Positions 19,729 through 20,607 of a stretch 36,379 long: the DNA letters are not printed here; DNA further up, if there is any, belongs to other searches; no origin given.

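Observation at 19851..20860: AT-rich two-gene membrane-protein moron cassette between lysis genes and terminase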

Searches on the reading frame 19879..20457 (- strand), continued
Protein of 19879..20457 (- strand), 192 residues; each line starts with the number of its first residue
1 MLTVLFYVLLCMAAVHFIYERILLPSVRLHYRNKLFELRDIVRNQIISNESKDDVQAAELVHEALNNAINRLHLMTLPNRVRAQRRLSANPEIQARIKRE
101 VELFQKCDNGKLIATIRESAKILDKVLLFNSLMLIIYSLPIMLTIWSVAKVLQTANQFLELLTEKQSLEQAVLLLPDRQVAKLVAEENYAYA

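Call 54: find_homologous_proteins(query=L001:4798-5742:+, max_evalue=0.001)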
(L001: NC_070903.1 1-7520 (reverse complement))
Query L001:4798-5742:+ (315 aa): 1510 proteins with E <= 0.001 among 2822 candidates; the best 120 are listed.
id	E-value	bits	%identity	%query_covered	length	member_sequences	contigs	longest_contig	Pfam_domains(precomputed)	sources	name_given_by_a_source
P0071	3.3e-203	691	100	100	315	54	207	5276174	PF13676.12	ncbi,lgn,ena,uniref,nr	ncbi:TIR domain-containing protein [Escherichia coli]|uniref:TIR domain-containing protein n=3 Tax=r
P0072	5.0e-152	523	78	100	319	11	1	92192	PF13676.12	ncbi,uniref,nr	ncbi:toll/interleukin-1 receptor domain-containing protein [Escherichia coli]|uniref:toll/interleuki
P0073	6.6e-148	510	74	100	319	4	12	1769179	PF13676.12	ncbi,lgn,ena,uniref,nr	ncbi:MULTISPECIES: toll/interleukin-1 receptor domain-containing protein [Klebsiella pneumoniae comp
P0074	1.2e-143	496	72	100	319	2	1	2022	PF13676.12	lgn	-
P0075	1.9e-123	430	70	90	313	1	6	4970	PF13676.12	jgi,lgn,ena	-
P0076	2.3e-122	426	69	90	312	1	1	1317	PF13676.12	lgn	-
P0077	7.3e-122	424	72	90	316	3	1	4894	PF13676.12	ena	-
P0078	4.8e-120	418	68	90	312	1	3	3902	PF13676.12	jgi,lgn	-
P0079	1.1e-114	401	59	100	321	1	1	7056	PF13676.12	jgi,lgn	jgi:hypothetical protein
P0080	1.1e-112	394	60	98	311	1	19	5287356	PF13676.12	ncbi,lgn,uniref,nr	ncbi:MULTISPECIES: toll/interleukin-1 receptor domain-containing protein [Serratia]|uniref:toll/inte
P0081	6.2e-112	392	61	98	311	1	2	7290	PF13676.12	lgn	-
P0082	6.7e-112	392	61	98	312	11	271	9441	PF13676.12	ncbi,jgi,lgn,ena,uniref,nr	ncbi:toll/interleukin-1 receptor domain-containing protein [Klebsiella pneumoniae]|uniref:TIR domain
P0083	7.9e-112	392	60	97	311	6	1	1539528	PF13676.12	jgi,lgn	jgi:hypothetical protein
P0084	3.5e-111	389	65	89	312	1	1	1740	PF13676.12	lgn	-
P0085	5.9e-109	382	65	88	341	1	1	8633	PF13676.12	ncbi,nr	ncbi:TPA: toll/interleukin-1 receptor domain-containing protein, partial [Klebsiella pneumoniae]|nr:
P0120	8.1e-73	263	47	96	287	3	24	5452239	PF13676.12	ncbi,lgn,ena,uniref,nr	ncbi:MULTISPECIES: TIR domain-containing protein [Enterobacteriaceae]|uniref:TIR domain-containing p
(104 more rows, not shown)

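Call 55: fold_search(model_id=the predicted structure, library=pdb)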
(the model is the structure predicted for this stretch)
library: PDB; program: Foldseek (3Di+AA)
matches with E <= 10: 120; with E <= 0.001: 0
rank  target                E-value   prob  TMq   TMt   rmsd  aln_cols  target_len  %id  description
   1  9n22_K                6.0e-01  0.25  0.27  0.23  52.1       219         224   12  Y20S (Sec18-Sec17-Sec9-Sso1-Snc1) EDTA - Class 2 (released 2025-10-01)
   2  3plt_B                1.4e+00  0.09  0.21  0.20  34.6       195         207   13  Crystal structure of Lsp1 from Saccharomyces cerevisiae (released 2011-06-22)
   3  8b6l_O                1.6e+00  0.11  0.22  0.08  14.2       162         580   14  Subtomogram average of the human Sec61-TRAP-OSTA-translocon (released 2022-12-07)
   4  6egc                  2.2e+00  0.11  0.19  0.24  11.5       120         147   18  Single-chain version of 2L4HC2_23 (PDB 5J0K) (released 2019-05-29)
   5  5c5b_B                2.2e+00  0.08  0.19  0.11  24.9       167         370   16  Crystal Structure of Human APPL BAR-PH Heterodimer (released 2016-06-22)
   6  8abq_A                2.3e+00  0.07  0.20  0.19  37.2       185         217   15  Structure of the SNX1-SNX5 complex, Pt derivative (released 2023-06-21)
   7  3plt_A                2.5e+00  0.07  0.21  0.19  34.1       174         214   14  Crystal structure of Lsp1 from Saccharomyces cerevisiae (released 2011-06-22)
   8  1x90_A                3.2e+00  0.33  0.39  0.48   8.0       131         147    8  Crystal structure of mutant form B of a pectin methylesterase inhibitor from Arabidopsis (released 2004-12-28)
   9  3b29                  3.2e+00  0.21  0.36  0.46  10.1       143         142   15  Human leukotriene C4 synthase in complex with dodecyl-beta-D-selenomaltoside (released 2011-12-14)
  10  8d9p                  3.2e+00  0.06  0.14  0.14  20.4       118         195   12  De Novo Photosynthetic Reaction Center Protein Equipped with Heme B and Mn(II) cations (released 2022-09-28)
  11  6muv_c                3.8e+00  0.08  0.20  0.21  13.8       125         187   14  The structure of the Plasmodium falciparum 20S proteasome in complex with two PA28 activators (released 2019-08-07)
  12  3hah_A                3.8e+00  0.06  0.17  0.13  33.5       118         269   14  Crystal structure of human PACSIN1 F-BAR domain (C2 lattice) (released 2009-06-16)
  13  8esz_6                4.0e+00  0.13  0.21  0.23   9.0       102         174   12  Structure of mitochondrial complex I from Drosophila melanogaster, Helix-locked state (released 2023-03-29)
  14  6jx6_A                4.0e+00  0.08  0.20  0.24  20.6       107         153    7  Tetrameric form of Smac (released 2019-12-04)
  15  4h8s_B                4.0e+00  0.08  0.24  0.13  22.7       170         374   15  Crystal structure of human APPL2BARPH domain (released 2012-10-17)
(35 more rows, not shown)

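Call 56: find_encoding_contigs(protein=P0073, flank=4000, max_places=2)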
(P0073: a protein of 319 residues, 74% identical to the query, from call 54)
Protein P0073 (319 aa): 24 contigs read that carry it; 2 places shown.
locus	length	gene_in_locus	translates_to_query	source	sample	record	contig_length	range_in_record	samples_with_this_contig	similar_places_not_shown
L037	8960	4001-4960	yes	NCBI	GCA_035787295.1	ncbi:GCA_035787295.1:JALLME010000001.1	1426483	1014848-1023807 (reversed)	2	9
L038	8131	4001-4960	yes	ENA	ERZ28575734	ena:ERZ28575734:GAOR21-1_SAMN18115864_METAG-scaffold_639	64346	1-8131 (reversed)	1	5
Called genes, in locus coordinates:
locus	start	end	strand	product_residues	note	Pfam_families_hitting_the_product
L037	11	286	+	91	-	PF10743:Phage_Cox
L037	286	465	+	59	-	-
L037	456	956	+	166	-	PF26815:Phage_RepB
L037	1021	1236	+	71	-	PF10809:DUF2732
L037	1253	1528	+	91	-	PF17399:DUF5405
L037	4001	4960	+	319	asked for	PF13676:TIR_2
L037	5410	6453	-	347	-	PF04860:Phage_portal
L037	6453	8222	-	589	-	PF06056:Terminase_5, PF13384:HTH_23 (weak), PF03237:Terminase_6N, PF17289:Terminase_6C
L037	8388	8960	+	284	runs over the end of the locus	PF05929:Phage_GPO_N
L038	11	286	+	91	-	PF10743:Phage_Cox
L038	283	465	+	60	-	-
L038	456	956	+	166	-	PF26815:Phage_RepB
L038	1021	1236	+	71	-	PF10809:DUF2732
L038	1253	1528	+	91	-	PF17399:DUF5405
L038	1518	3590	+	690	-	PF05840:Phage_GPA, PF23343:REP_ORF2-G2P (weak)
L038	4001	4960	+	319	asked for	PF13676:TIR_2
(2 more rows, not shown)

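Call 57: find_encoding_contigs(protein=P0080, flank=4000, max_places=2)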
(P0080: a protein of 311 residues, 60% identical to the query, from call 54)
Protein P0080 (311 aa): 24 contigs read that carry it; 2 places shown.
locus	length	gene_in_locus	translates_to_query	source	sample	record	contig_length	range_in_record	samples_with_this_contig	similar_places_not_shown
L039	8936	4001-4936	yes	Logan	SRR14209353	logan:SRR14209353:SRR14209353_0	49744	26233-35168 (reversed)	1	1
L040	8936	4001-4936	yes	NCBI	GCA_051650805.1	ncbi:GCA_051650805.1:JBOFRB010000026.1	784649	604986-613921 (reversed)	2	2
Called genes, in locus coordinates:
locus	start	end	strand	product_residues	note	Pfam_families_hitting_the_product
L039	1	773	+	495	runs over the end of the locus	PF00370:FGGY_N, PF02782:FGGY_C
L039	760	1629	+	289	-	PF01261:AP_endonuc_2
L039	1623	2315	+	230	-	PF00596:Aldolase_II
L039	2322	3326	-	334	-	PF00356:LacI, PF00532:Peripla_BP_1, PF13407:Peripla_BP_4, PF13377:Peripla_BP_3 (weak)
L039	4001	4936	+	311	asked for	PF13676:TIR_2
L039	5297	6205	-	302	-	PF00126:HTH_1, PF03466:LysR_substrate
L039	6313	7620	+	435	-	PF00144:Beta-lactamase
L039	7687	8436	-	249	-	PF00535:Glycos_transf_2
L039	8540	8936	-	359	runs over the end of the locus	PF03739:LptF_LptG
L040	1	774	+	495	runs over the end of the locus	PF00370:FGGY_N, PF02782:FGGY_C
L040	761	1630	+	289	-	PF01261:AP_endonuc_2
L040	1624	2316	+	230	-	PF00596:Aldolase_II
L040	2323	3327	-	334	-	PF00356:LacI, PF00532:Peripla_BP_1, PF13407:Peripla_BP_4, PF13377:Peripla_BP_3 (weak)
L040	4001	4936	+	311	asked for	PF13676:TIR_2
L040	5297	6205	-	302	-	PF00126:HTH_1, PF03466:LysR_substrate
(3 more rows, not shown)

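Call 58: find_encoding_contigs(protein=P0120, flank=4000, max_places=2)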
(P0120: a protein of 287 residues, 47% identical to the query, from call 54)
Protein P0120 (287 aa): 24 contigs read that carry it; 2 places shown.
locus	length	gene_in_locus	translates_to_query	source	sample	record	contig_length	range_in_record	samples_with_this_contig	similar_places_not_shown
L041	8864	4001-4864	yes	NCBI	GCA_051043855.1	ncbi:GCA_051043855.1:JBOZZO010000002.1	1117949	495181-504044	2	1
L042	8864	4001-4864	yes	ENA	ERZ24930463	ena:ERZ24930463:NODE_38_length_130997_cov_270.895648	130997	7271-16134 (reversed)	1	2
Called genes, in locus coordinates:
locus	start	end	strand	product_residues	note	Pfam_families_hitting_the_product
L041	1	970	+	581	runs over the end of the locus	PF01807:Zn_ribbon_DnaG, PF08275:DNAG_N, PF01751:Toprim, PF13155:Toprim_2, PF13362:Toprim_3 (weak), PF13662:Toprim_4, PF10410:DnaB_bind, PF08278:DnaG_DnaB_bind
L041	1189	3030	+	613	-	PF03979:Sigma70_r1_1, PF00140:Sigma70_r1_2, PF04546:Sigma70_ner, PF04542:Sigma70_r2, PF04539:Sigma70_r3, PF04545:Sigma70_r4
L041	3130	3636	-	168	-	PF03167:UDG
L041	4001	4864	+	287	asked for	PF13676:TIR_2 (weak)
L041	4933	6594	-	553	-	PF03354:TerL_ATPase, PF20441:TerL_nuclease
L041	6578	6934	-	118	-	PF05119:Terminase_4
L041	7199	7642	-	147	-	PF01844:HNH (weak)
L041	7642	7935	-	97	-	PF05135:Phage_connect_1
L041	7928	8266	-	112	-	PF05521:Phage_HCP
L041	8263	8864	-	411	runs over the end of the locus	PF04860:Phage_portal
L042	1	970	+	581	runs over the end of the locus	PF01807:Zn_ribbon_DnaG, PF08275:DNAG_N, PF01751:Toprim, PF13155:Toprim_2, PF13362:Toprim_3 (weak), PF13662:Toprim_4, PF10410:DnaB_bind, PF08278:DnaG_DnaB_bind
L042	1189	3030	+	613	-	PF03979:Sigma70_r1_1, PF00140:Sigma70_r1_2, PF04546:Sigma70_ner, PF04542:Sigma70_r2, PF04539:Sigma70_r3, PF04545:Sigma70_r4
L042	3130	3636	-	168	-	PF03167:UDG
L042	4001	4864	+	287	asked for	PF13676:TIR_2 (weak)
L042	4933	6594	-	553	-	PF03354:TerL_ATPase, PF20441:TerL_nuclease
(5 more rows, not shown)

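Call 65: search_protein_families(library=pfam, proteins=[L019:682-1452:+, L019:1449-2438:+, L019:2453-3031:+, L019:4306-4701:+, L019:4670-4969:+, L019:4969-5586:+, L019:7982-8332:+, L005:1265-2293:+, L010:1614-1940:+, L010:2108-2470:+], max_evalue=0.01)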
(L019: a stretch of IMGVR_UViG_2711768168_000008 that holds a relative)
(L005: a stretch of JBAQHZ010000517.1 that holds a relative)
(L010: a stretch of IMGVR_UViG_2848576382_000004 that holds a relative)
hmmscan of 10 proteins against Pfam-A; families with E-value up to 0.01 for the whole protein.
L019:682-1452:+ (256 aa): 2 families
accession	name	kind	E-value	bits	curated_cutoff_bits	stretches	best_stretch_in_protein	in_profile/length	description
PF03374.19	ANT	-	5.1e-25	88.3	25.3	1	148-247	2-106/108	Phage antirepressor protein KilAC domain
PF09669.15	Phage_pRha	-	4.7e-12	46.8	29.9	1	39-118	1-90/91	Phage regulatory protein Rha (Phage_pRha)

L019:1449-2438:+ (329 aa): 3 families
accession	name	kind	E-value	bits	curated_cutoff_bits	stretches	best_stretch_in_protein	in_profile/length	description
PF06147.18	DUF968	-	5.9e-80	267.7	27.8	1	160-326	2-171/171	Protein of unknown function (DUF968)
PF16784.11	HNHc_6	-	1.2e-05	25.4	26.6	1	251-302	123-177/204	Putative HNHc nuclease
PF16786.11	RecA_dep_nuc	-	0.00014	22.4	26.9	1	247-307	8-66/103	Recombination enhancement, RecA-dependent nuclease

L019:2453-3031:+ (192 aa): 2 families
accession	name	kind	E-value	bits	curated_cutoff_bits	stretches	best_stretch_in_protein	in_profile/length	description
PF06576.17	DUF1133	-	1.6e-90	301.6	23.1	1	1-177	1-176/176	Protein of unknown function (DUF1133)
PF06530.18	Phage_antitermQ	-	3.5e-09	37.1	26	1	69-161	19-110/118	Phage antitermination protein Q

L019:4306-4701:+ (131 aa): 1 family
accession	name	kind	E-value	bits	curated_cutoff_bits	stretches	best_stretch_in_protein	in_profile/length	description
PF16931.10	Phage_holin_8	-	7.9e-39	133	26.4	1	1-124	1-121/121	Putative phage holin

L019:4670-4969:+ (99 aa): 1 family
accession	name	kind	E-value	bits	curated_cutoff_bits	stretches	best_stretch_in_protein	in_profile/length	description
PF05449.16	Phage_holin_3_7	-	2.3e-20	72.9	25.4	1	17-94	2-79/80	Putative 3TM holin, Phage_holin_3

L019:4969-5586:+ (205 aa): 1 family
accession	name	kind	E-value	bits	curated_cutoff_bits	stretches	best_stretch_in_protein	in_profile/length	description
PF00182.24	Glyco_hydro_19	-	8.3e-10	39.3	25.5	1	108-171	97-161/232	Chitinase class I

L019:7982-8332:+ (116 aa): 2 families
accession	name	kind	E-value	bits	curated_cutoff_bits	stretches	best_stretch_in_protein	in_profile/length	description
PF01844.29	HNH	-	2.1e-15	57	21.4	1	66-110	1-45/47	HNH endonuclease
PF14279.12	HNH_5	-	2.5e-05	24.6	27.5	1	66-110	1-44/56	HNH endonuclease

L005:1265-2293:+ (342 aa): 1 family
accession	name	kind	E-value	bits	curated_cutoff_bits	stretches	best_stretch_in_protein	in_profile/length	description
PF01555.25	N6_N4_Mtase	-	6.9e-43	147.6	26.7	1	24-334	1-219/221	DNA methylase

L010:1614-1940:+ (108 aa): 0 families

L010:2108-2470:+ (120 aa): 1 family
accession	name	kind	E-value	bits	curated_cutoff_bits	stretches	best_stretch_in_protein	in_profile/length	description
PF19095.5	DUF5783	-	0.0069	16.9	32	0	36-102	29-98/105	Family of unknown function (DUF5783)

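Call 66: search_protein_representatives(alignment_id=A2)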
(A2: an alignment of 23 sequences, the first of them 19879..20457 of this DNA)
Query: 23 sequences, 192 profile positions. Proteins with E-value up to 0.001 (for the whole library): 976; up to 1e-10: 730; up to 1e-30: 49. The best 150 are listed.
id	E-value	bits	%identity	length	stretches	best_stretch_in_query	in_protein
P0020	3.7e-83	294.3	-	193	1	1-189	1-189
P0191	5.5e-56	205.6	-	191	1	1-185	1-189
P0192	6.8e-53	195.6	-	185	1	3-184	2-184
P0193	4.9e-52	192.8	-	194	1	2-182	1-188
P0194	2.2e-48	180.9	-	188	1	2-190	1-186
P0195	5.4e-48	179.6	-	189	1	1-185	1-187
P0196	3.6e-41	157.3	-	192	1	2-186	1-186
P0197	1.5e-39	152.0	-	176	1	2-173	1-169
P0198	3.2e-38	147.7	-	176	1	5-160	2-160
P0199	9.0e-38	146.2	-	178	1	3-174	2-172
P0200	7.6e-37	143.2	-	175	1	4-159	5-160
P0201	1.0e-36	142.8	-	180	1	2-153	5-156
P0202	1.6e-36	142.2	-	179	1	1-152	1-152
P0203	7.1e-36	140.1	-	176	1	2-156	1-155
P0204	1.6e-35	138.9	-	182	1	1-161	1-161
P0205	1.2e-34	136.1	-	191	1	5-157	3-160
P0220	1.9e-32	128.8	-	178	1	3-160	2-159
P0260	1.7e-29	119.2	-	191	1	2-187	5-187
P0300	4.1e-28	114.7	-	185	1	2-154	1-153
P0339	8.1e-27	110.5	-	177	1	2-161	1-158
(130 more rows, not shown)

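Call 68: search_protein_families(library=padloc, proteins=[P0191, P0194, P0196, P0197, P0200, P0205, P0220, P0260, P0300, P0339], max_evalue=0.01)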
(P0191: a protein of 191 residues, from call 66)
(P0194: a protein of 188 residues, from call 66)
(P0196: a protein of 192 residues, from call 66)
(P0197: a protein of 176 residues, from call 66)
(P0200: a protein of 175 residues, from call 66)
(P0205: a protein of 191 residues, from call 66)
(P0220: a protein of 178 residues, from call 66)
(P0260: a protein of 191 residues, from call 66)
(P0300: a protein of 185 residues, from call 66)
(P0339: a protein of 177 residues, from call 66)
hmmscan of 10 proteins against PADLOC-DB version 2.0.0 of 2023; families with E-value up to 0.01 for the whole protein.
P0191 (191 aa): 1 family
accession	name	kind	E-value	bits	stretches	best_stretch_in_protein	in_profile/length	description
PDLC02977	1TM-TIR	-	4.3e-61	203.7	1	1-188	1-182/186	-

P0194 (188 aa): 1 family
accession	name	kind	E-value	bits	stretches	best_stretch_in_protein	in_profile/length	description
PDLC02977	1TM-TIR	-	2.9e-41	139.1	1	1-177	2-179/186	-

P0196 (192 aa): 1 family
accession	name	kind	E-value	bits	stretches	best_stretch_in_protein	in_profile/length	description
PDLC02977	1TM-TIR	-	6.6e-48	160.7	1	1-184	2-182/186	-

P0197 (176 aa): 1 family
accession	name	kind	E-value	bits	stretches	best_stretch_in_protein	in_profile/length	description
PDLC02977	1TM-TIR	-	4.6e-55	184.1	1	1-160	2-163/186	-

P0200 (175 aa): 1 family
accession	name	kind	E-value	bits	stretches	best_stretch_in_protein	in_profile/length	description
PDLC02977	1TM-TIR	-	7.7e-56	186.6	1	4-161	3-160/186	-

P0205 (191 aa): 1 family
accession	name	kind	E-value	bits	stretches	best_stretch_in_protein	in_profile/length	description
PDLC02977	1TM-TIR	-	2.8e-50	168.5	1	2-173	4-166/186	-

P0220 (178 aa): 1 family
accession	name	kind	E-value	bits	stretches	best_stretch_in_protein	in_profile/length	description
PDLC02977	1TM-TIR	-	5.4e-47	157.8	1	1-163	2-165/186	-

P0260 (191 aa): 1 family
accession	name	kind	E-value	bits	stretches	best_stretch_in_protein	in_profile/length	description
PDLC02977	1TM-TIR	-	2.2e-35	119.9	1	5-182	2-180/186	-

P0300 (185 aa): 1 family
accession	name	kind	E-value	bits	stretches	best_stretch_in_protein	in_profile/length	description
PDLC02977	1TM-TIR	-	1.4e-47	159.7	1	1-153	2-154/186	-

P0339 (177 aa): 1 family
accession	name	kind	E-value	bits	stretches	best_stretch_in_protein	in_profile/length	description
PDLC02977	1TM-TIR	-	9.9e-41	137.3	1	1-170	2-174/186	-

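Call 69: search_protein_families(library=pfam, proteins=[P0191, P0194, P0196, P0197, P0200, P0205, P0220, P0260, P0300, P0339], max_evalue=0.1)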
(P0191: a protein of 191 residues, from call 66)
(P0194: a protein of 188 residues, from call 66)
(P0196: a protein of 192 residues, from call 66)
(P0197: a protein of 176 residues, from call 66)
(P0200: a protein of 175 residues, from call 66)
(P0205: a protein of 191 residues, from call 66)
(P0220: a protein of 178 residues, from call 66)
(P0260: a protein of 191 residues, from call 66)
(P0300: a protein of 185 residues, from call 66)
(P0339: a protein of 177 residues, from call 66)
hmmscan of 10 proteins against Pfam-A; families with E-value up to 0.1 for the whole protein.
P0191 (191 aa): 1 family
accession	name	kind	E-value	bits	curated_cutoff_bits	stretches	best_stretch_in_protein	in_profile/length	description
PF19856.4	DUF6331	-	0.028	15.1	25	1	10-86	31-99/103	Family of unknown function (DUF6331)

P0194 (188 aa): 1 family
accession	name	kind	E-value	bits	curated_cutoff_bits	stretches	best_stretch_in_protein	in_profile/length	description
PF24003.1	DUF7319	-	0.066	13.1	27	1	7-53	149-198/205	Domain of unknown function (DUF7319)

P0196 (192 aa): 0 families

P0197 (176 aa): 0 families

P0200 (175 aa): 1 family
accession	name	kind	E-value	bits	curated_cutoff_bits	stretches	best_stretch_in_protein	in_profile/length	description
PF20703.3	nSTAND1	-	0.0055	16.8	27.1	1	35-120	116-199/379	Novel STAND NTPase 1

P0205 (191 aa): 0 families

P0220 (178 aa): 0 families

P0260 (191 aa): 2 families
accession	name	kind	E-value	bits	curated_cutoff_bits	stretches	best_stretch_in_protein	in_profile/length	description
PF08395.17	7tm_7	-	0.024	14.4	26.6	1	132-187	269-325/370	7tm Chemosensory receptor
PF03600.22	CitMHS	-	0.086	12.4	31.9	1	4-160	164-239/336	Citrate transporter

P0300 (185 aa): 2 families
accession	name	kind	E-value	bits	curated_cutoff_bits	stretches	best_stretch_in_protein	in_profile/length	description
PF25030.1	M-HEAT_ATR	-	0.008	16.1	27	1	61-123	45-106/230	Serine/threonine-protein kinase ATR, M-HEAT region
PF00895.25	ATP-synt_8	-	0.03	15.2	23.4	1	129-161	5-37/55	ATP synthase protein 8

P0339 (177 aa): 1 family
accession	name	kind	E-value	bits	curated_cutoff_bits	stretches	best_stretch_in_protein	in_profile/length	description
PF24003.1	DUF7319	-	0.054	13.4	27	1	4-49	155-194/205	Domain of unknown function (DUF7319)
